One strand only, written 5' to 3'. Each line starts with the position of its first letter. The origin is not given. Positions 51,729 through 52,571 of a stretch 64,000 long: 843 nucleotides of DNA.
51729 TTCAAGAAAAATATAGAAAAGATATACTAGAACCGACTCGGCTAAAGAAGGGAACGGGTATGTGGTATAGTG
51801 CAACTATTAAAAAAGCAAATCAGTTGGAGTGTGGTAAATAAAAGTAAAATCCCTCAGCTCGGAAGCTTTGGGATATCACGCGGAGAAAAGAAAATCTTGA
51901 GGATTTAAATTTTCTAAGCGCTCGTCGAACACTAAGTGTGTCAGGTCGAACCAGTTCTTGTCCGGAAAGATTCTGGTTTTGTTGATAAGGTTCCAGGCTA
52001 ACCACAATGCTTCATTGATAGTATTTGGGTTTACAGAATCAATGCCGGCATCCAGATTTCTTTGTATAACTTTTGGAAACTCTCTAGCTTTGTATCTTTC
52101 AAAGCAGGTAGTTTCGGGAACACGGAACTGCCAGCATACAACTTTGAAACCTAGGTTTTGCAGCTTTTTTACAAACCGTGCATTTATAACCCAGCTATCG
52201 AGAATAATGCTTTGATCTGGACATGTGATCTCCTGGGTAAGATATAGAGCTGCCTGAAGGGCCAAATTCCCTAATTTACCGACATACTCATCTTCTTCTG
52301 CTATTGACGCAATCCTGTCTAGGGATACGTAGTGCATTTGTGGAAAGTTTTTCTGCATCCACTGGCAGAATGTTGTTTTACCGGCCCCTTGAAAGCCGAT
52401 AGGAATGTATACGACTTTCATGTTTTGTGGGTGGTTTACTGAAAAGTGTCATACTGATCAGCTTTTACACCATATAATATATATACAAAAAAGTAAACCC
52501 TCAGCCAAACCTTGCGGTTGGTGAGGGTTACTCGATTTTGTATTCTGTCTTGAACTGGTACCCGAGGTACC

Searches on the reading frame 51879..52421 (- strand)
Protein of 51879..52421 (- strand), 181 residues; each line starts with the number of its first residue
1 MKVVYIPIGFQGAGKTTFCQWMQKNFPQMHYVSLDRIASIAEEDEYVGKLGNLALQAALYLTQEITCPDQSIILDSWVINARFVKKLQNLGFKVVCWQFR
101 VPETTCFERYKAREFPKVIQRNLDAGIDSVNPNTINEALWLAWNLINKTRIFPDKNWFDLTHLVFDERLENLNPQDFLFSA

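Call 84: search_protein_families(library=pfam, proteins=[window:51879-52421:-], max_evalue=0.01)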
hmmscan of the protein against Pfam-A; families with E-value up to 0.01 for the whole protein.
window:51879-52421:- (181 aa): 2 families
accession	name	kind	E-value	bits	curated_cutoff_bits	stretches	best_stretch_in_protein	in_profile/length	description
PF13671.12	AAA_33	-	6e-07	30.3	27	1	6-126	3-136/143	AAA domain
PF13238.12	AAA_18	-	0.0021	18.9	29.4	0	9-122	5-121/128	AAA domain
